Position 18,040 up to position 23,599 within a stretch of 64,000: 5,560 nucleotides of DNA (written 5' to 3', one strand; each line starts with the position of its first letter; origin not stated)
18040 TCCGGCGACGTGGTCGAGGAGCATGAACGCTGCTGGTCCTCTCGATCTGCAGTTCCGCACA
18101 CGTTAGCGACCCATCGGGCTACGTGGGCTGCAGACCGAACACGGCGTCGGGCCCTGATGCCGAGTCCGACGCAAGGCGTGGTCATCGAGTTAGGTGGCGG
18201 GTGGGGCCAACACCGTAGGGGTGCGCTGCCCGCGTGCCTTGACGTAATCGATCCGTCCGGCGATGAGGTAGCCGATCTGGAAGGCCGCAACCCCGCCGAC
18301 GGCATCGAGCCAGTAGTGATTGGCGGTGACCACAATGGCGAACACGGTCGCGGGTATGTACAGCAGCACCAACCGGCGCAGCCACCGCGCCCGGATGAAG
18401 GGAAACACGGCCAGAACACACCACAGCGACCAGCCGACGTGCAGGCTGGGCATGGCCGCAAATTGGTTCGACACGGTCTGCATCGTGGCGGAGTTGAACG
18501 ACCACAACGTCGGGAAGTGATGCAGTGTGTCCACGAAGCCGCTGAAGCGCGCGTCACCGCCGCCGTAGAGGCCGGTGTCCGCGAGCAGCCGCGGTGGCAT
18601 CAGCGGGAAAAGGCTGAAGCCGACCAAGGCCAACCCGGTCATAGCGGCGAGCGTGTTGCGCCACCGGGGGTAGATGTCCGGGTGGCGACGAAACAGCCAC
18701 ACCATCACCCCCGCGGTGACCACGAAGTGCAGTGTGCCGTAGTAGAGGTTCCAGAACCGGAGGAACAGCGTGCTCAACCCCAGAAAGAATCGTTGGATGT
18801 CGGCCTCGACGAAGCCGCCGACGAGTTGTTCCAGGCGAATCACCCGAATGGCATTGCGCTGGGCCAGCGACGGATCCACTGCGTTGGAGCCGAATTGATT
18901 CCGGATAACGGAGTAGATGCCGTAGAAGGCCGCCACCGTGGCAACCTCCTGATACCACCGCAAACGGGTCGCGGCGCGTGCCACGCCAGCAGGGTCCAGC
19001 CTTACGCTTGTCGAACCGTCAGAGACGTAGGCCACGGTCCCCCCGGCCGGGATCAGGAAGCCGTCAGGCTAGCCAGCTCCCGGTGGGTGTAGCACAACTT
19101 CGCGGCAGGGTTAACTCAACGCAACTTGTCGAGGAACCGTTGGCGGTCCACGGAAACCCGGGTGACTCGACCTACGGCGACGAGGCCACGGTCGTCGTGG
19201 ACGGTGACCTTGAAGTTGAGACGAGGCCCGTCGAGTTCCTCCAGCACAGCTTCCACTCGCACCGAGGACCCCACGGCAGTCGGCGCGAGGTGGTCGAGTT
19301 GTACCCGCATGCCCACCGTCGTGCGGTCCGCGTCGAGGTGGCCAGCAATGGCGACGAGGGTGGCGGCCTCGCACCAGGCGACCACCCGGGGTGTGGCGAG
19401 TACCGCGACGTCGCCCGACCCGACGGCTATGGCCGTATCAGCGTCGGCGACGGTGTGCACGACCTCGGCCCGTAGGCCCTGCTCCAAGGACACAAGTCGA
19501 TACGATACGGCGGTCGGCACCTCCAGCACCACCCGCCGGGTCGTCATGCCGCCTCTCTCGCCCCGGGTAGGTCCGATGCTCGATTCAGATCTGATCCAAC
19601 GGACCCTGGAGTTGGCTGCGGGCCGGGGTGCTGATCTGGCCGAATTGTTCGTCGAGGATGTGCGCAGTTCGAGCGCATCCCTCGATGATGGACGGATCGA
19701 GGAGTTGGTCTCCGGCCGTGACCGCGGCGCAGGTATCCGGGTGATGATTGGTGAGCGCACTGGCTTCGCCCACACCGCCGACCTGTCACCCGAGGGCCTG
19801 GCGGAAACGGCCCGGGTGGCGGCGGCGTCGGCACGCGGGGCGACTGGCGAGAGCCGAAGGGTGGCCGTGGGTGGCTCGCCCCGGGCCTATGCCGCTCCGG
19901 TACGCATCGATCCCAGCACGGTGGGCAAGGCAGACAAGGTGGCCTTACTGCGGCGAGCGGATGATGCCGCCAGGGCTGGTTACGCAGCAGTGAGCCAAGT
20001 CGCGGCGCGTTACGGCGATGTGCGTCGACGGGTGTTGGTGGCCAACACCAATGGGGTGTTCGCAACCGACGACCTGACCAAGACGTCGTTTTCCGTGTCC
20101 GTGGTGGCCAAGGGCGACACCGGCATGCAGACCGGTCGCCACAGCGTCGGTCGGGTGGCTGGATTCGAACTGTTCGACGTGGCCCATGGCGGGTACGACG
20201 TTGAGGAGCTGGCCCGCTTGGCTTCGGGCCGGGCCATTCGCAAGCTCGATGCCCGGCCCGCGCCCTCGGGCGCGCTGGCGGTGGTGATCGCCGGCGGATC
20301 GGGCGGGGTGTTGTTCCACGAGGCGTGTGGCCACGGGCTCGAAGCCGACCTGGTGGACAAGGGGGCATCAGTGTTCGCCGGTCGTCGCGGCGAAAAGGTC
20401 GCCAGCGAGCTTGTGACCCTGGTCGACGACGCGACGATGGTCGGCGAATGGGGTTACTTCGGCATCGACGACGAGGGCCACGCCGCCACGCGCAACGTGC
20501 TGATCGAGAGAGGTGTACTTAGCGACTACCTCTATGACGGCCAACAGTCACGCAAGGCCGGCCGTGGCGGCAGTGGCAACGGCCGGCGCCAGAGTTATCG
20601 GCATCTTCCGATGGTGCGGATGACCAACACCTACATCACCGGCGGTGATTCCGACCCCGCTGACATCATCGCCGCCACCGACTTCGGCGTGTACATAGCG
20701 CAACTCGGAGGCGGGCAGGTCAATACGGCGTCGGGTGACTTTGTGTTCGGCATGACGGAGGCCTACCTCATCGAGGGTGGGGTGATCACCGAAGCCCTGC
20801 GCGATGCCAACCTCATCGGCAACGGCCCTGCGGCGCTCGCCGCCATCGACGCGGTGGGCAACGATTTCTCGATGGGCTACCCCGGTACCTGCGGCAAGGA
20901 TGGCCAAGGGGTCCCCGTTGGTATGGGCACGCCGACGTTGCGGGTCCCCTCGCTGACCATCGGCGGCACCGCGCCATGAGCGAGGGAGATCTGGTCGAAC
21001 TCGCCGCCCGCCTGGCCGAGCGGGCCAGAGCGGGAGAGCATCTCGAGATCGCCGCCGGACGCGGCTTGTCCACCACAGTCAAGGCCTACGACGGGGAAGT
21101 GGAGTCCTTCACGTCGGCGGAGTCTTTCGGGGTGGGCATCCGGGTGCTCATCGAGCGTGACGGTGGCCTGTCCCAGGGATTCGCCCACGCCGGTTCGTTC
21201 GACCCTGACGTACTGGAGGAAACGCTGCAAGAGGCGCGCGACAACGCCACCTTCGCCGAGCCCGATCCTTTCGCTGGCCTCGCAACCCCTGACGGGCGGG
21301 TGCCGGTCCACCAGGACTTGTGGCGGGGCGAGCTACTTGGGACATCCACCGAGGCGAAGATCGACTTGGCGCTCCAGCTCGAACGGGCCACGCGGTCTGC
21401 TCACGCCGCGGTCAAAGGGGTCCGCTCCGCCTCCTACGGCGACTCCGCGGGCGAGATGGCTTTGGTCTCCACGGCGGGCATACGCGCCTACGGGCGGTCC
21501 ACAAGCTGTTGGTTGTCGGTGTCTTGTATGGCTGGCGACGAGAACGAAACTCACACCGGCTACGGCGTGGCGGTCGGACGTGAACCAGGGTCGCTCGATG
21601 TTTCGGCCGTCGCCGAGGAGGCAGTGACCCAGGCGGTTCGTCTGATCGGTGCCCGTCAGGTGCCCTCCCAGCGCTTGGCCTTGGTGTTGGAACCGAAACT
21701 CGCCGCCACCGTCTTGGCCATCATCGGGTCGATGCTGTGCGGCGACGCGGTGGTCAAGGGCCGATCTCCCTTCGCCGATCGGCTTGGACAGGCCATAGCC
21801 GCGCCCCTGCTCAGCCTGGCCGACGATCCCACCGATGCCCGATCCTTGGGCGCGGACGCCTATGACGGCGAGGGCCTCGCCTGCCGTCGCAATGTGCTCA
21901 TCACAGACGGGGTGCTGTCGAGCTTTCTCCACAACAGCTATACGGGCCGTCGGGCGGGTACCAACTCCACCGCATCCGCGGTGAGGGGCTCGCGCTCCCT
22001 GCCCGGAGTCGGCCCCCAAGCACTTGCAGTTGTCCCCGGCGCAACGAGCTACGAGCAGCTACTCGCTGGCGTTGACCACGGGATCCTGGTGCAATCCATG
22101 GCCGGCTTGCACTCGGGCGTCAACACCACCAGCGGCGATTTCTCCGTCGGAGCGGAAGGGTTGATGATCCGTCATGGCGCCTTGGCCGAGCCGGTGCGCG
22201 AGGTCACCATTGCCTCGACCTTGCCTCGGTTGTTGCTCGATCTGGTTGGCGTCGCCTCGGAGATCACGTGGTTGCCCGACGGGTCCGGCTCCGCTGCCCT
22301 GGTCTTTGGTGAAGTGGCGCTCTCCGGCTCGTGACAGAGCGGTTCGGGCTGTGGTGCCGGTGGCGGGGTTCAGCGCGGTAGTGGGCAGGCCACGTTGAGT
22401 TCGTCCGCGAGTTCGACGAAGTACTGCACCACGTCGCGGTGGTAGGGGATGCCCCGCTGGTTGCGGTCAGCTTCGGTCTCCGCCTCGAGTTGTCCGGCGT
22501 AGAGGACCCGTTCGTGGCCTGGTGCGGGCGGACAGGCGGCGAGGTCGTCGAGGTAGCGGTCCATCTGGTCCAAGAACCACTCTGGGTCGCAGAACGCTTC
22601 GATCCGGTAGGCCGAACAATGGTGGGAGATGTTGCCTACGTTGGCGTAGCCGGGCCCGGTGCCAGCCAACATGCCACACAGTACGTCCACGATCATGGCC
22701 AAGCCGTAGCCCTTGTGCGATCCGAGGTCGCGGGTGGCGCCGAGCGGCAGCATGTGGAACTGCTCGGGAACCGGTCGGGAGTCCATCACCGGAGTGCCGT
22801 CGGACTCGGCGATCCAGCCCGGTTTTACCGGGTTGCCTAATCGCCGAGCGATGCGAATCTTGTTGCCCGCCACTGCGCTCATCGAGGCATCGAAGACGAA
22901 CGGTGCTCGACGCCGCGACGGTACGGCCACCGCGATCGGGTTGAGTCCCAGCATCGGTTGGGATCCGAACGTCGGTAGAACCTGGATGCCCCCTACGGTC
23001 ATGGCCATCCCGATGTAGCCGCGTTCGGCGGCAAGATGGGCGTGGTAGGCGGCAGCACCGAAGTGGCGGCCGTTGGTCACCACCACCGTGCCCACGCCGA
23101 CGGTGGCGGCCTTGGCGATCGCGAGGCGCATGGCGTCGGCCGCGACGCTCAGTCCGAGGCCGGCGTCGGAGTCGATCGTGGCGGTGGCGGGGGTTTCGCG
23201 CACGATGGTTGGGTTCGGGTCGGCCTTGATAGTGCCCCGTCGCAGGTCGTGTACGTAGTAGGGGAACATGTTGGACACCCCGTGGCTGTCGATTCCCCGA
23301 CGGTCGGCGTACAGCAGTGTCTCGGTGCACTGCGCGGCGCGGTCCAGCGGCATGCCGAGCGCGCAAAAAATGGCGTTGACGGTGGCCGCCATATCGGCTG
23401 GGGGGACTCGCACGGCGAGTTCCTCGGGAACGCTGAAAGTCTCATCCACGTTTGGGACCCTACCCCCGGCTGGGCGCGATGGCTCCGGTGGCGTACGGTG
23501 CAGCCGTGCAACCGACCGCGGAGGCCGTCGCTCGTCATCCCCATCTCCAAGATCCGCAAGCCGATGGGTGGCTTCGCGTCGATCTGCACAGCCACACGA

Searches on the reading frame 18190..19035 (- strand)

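Call 78: search_protein_families(library=pfam, proteins=[window:18190-19035:-], max_evalue=0.00001)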
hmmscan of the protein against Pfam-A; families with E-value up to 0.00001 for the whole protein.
window:18190-19035:- (281 aa): 1 family
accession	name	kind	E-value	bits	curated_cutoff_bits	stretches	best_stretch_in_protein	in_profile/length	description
PF14378.12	PAP2_3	-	2.4e-43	148.6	27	1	65-256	3-188/190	PAP2 superfamily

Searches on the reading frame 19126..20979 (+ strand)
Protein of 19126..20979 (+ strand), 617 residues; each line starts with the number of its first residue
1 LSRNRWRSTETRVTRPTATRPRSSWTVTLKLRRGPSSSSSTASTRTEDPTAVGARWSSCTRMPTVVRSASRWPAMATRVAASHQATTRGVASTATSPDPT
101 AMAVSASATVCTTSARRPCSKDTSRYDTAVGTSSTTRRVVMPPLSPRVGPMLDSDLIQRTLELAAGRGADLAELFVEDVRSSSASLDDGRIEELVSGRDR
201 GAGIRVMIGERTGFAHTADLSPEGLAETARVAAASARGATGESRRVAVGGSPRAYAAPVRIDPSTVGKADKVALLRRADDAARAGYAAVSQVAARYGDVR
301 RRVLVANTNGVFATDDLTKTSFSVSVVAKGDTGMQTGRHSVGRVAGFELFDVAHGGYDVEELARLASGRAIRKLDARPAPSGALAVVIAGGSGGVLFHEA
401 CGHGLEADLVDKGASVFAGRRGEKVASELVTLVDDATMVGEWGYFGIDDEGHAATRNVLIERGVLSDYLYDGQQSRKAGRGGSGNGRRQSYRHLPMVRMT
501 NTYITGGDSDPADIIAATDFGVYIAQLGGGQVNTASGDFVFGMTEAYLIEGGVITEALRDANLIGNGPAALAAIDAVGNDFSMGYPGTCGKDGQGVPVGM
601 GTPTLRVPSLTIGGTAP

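Call 78: search_protein_families(library=pfam, proteins=[window:19126-20979:+], max_evalue=0.00001)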
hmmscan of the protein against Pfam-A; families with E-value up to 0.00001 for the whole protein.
window:19126-20979:+ (617 aa): 3 families
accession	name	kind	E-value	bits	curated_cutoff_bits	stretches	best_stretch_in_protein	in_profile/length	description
PF19289.4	PmbA_TldD_3rd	-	2.7e-63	213.5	22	1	382-614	2-220/220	PmbA/TldA metallopeptidase C-terminal domain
PF19290.4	PmbA_TldD_2nd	-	3.6e-18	66.4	20.9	1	262-374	2-109/109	PmbA/TldA metallopeptidase central domain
PF01523.21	PmbA_TldD_1st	-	8.2e-18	64.8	20.9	1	172-236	1-65/65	PmbA/TldA metallopeptidase domain 1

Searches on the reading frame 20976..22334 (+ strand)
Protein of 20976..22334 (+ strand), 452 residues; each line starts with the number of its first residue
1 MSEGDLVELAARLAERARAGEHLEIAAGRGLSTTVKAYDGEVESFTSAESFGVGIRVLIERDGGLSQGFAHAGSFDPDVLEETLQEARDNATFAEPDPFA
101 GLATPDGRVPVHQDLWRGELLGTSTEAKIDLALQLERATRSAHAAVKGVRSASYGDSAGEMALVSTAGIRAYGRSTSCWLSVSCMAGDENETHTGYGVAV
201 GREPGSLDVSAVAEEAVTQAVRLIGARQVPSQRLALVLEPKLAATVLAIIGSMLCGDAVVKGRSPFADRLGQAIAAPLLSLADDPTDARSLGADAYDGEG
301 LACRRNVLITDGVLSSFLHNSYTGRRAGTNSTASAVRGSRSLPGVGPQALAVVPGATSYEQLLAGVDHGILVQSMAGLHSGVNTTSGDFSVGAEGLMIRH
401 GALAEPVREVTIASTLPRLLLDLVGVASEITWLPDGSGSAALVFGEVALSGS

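Call 78: search_protein_families(library=pfam, proteins=[window:20976-22334:+], max_evalue=0.00001)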
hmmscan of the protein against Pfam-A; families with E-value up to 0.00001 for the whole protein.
window:20976-22334:+ (452 aa): 3 families
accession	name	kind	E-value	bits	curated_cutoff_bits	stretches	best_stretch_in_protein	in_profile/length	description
PF19289.4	PmbA_TldD_3rd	-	3e-60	203.6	22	1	232-451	2-220/220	PmbA/TldA metallopeptidase C-terminal domain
PF19290.4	PmbA_TldD_2nd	-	1.8e-14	54.6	20.9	1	122-223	5-108/109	PmbA/TldA metallopeptidase central domain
PF01523.21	PmbA_TldD_1st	-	2.3e-09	37.7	20.9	1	24-91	2-65/65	PmbA/TldA metallopeptidase domain 1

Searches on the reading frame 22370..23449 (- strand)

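Call 78: search_protein_families(library=pfam, proteins=[window:22370-23449:-], max_evalue=0.00001)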
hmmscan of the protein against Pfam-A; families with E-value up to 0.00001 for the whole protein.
window:22370-23449:- (359 aa): 1 family
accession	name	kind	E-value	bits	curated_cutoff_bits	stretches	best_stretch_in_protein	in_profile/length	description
PF02615.19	Ldh_2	-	5.1e-99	332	38.8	1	17-342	3-330/333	Malate/L-lactate dehydrogenase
